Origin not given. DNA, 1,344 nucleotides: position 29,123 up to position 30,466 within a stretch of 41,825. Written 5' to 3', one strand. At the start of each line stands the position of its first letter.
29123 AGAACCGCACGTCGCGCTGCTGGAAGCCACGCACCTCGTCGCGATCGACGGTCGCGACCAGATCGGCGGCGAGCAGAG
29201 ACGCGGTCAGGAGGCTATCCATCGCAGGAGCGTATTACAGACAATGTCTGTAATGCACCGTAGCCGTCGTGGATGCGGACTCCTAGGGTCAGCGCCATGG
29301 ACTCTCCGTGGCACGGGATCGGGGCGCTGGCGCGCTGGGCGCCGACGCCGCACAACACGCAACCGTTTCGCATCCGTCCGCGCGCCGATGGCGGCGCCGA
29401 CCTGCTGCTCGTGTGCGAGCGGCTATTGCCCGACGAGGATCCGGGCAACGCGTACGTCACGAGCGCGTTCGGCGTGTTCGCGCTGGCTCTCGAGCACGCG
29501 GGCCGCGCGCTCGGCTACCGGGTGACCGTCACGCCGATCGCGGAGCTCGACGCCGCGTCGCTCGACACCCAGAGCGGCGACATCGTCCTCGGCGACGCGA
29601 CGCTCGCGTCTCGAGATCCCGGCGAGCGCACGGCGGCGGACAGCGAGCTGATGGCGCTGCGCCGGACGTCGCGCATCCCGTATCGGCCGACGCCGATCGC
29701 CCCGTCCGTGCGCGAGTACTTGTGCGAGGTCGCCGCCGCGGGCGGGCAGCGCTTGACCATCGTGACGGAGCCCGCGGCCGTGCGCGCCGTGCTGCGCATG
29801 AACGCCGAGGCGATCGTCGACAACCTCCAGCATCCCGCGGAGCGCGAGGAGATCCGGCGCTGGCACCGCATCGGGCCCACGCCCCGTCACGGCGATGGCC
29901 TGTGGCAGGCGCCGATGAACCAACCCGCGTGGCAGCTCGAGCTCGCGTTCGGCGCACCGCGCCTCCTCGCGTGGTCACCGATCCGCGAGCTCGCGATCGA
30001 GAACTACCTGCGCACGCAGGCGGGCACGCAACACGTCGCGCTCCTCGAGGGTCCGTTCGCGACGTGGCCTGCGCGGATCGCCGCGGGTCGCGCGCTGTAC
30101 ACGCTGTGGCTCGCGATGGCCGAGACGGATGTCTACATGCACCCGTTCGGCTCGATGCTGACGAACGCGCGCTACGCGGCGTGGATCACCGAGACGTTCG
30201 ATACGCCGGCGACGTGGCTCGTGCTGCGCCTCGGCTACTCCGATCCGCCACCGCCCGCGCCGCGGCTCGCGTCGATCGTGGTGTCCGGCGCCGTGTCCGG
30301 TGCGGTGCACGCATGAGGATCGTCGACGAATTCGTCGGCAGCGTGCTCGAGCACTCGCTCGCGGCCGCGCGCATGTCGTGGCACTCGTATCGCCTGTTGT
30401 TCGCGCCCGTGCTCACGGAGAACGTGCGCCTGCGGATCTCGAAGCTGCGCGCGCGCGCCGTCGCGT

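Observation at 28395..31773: Divergent module: AT-rich operator palindrome, then a nitroreductase-fold protein translationally coupled to a PaaK/F390-synthetase-like adenylating enzyme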

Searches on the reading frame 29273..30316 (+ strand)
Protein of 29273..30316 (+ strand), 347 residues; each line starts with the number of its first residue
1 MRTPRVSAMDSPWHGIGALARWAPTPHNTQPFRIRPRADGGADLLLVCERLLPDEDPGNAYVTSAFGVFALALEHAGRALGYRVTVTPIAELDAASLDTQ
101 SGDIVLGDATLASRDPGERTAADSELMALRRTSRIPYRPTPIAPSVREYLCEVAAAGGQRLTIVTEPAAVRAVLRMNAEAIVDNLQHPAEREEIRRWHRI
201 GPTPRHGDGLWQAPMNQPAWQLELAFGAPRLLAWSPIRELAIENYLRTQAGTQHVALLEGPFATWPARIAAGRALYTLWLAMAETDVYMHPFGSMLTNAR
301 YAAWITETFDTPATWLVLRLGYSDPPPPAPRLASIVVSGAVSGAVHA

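Call 3: search_protein_families(library=pfam, proteins=[window:29273-30316:+], max_evalue=0.01)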
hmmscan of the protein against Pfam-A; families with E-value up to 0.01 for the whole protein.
window:29273-30316:+ (347 aa): 2 families
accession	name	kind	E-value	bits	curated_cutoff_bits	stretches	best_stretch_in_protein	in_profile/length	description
PF05258.17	DciA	-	0.0037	17.9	24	0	150-196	40-86/89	Dna[CI] antecedent, DciA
PF00881.29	Nitroreductase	-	0.0042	17.7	23.5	0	130-312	4-155/167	Nitroreductase family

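Call 4: search_protein_families(library=ncbifam, proteins=[window:29273-30316:+], max_evalue=0.01)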
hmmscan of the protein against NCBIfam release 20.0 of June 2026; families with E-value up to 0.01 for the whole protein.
window:29273-30316:+ (347 aa): 2 families
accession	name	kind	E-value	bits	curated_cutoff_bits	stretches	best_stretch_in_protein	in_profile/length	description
NF047509.1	Rv3131_FMN_oxido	subfamily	9.3e-33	114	199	1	18-331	4-312/319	Acg family FMN-binding oxidoreductase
NF005901.0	PRK07877.1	equivalog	1.3e-05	23.7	476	1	16-180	380-533/722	Rv1355c family protein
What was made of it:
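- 29297..30316 (+): 339-aa single-chain double nitroreductase-fold flavoprotein (FDO/Acg-type). NCBIfam Acg family NF047509 gives E 9e-33 over 18-331, but 114 bits against a cut-off of 199 (call 4).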

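Call 6: search_solved_structures(query=window:29273-30316:+, max_evalue=1)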
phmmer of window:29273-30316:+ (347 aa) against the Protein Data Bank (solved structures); distinct sequences matched with E-value up to 1: 2.
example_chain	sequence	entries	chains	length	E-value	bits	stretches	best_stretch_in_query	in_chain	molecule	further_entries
3leq_A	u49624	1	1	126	0.015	17.7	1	86-179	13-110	uncharacterized protein cvnB5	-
2ifa_A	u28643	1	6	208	0.035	16.5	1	261-317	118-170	Hypothetical protein SMU.260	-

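Call 28: find_homologous_proteins(query=window:29297-30316:+)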
Query window:29297-30316:+ (339 aa): 276 proteins with E <= 0.001 among 8000 candidates; the best 120 are listed.
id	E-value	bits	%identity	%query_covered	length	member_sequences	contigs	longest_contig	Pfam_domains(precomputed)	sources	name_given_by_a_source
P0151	1.0e-224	763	100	100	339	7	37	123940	-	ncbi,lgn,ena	-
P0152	4.9e-186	636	83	100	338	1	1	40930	-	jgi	jgi:hypothetical protein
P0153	1.2e-174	599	81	98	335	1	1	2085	-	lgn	-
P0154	3.4e-168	577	79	97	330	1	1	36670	-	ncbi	ncbi:MAG: hypothetical protein ACKV2T_02875 [Kofleriaceae bacterium]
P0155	2.1e-154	532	72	97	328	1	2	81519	-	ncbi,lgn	-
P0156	1.4e-149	516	70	97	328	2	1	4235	-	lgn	-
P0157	1.6e-149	516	72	97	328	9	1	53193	-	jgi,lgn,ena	-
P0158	5.1e-144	498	69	97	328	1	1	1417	PF00881.30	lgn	-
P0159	2.8e-140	486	67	97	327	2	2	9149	-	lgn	-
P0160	3.1e-122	426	60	96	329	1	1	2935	-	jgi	jgi:hypothetical protein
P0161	7.6e-122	425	61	96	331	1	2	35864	-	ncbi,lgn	-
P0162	8.5e-119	415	59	96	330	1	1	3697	-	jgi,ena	-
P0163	1.5e-118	414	58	96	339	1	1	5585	-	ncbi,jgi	ncbi:MAG TPA: hypothetical protein VGM39_16580 [Kofleriaceae bacterium]|jgi:hypothetical protein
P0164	3.2e-117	410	60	96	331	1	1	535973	-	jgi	jgi:hypothetical protein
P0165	9.0e-117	408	59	96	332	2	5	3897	-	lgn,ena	-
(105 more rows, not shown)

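Call 32: search_solved_structures(query=A3, max_evalue=1, show_alignments=3)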
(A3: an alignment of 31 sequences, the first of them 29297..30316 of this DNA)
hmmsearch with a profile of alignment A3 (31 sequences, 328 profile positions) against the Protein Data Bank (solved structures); distinct sequences matched with E-value up to 1: 5.
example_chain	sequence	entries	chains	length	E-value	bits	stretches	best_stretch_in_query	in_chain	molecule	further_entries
2ymv_A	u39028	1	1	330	9.9e-07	31.4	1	9-142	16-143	ACG NITROREDUCTASE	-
2ifa_A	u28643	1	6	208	0.12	14.7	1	248-305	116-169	Hypothetical protein SMU.260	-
6x89_A6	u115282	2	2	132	0.23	13.8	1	132-203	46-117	NADH dehydrogenase [ubiquinone] 1 alpha subcomplex subunit 6 | NDUA6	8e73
3qdl_A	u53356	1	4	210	0.26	13.6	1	4-30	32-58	Oxygen-insensitive NADPH nitroreductase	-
2b67_A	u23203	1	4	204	0.53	12.6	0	10-37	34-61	COG0778: Nitroreductase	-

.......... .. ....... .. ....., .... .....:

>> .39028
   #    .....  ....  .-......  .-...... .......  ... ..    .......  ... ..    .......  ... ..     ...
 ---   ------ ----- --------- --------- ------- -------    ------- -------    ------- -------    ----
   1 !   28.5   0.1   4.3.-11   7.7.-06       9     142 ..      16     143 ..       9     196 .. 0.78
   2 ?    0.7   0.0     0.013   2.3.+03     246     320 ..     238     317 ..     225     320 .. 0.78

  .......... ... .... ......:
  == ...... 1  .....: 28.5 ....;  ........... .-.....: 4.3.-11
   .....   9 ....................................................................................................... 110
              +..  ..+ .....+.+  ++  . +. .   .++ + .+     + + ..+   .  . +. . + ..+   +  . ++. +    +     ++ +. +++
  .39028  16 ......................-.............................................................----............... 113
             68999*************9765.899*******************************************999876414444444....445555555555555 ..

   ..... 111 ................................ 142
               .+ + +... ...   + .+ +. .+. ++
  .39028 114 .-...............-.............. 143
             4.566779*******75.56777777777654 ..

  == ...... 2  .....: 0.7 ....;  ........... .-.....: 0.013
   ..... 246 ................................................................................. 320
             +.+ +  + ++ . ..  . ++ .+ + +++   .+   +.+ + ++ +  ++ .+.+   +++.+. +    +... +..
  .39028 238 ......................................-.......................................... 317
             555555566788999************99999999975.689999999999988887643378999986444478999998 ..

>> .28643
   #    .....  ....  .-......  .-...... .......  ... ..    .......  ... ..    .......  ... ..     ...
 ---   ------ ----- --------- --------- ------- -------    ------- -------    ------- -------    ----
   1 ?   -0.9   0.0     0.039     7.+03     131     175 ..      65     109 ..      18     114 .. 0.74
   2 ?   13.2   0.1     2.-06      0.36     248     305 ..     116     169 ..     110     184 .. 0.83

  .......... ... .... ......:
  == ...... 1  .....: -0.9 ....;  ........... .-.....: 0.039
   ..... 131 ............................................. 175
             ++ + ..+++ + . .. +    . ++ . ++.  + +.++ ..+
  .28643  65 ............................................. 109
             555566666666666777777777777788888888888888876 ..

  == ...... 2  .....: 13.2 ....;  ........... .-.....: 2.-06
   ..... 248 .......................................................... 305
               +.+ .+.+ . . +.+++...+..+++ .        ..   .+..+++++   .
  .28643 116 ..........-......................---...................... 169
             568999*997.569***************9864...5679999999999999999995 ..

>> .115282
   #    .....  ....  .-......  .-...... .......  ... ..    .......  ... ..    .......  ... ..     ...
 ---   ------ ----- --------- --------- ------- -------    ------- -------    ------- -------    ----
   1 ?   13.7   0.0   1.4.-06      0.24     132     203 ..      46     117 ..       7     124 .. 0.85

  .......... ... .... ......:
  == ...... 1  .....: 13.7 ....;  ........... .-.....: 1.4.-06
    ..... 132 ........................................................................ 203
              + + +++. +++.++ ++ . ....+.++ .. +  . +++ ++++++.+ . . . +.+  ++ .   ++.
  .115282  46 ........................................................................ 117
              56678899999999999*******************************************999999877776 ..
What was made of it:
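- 29297..30316 (+): A family profile hits the MsAcg structure 2ymv at E 1e-6 and aligns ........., RRTSR and PPxAPR (call 32).
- On Nitroreductase superfamily, FDO/Acg subgroup: A family profile hits 2ymv (call 32).
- Closest known: Acg / Rv3131 / Rv3127. Same: They share the single-chain double nitroreductase fold, the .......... and RRTxR motifs, and a similar length (calls 4, 32).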

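Call 38: search_protein_families(library=padloc, proteins=[window:29297-30316:+], max_evalue=0.1)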
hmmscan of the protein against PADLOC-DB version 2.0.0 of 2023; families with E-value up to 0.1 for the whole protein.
window:29297-30316:+ (339 aa): 0 families

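Call 71: find_encoding_contigs(protein=P0151, flank=3000, max_places=3)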
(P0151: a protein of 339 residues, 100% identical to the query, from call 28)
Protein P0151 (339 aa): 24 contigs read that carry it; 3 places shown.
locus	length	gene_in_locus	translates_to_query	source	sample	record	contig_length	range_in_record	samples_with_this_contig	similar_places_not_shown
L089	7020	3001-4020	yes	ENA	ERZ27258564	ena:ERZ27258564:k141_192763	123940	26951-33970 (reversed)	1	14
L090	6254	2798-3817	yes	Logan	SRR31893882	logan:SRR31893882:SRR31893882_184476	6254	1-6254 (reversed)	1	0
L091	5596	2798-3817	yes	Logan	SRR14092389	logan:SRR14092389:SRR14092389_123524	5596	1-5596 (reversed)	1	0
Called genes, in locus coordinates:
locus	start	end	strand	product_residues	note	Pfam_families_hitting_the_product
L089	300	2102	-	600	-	PF02743:dCache_1, PF00672:HAMP, PF00512:HisKA, PF02518:HATPase_c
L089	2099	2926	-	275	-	-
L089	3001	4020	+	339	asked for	-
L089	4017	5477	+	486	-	-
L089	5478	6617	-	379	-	-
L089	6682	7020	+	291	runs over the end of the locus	PF03755:YicC-like_N, PF08340:YicC-like_C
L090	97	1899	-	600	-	PF02743:dCache_1, PF00672:HAMP, PF00512:HisKA, PF02518:HATPase_c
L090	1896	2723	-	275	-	-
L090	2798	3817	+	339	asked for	-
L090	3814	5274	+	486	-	-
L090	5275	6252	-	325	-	?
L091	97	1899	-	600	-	PF02743:dCache_1, PF00672:HAMP, PF00512:HisKA, PF02518:HATPase_c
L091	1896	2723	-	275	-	-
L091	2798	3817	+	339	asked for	-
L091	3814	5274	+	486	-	-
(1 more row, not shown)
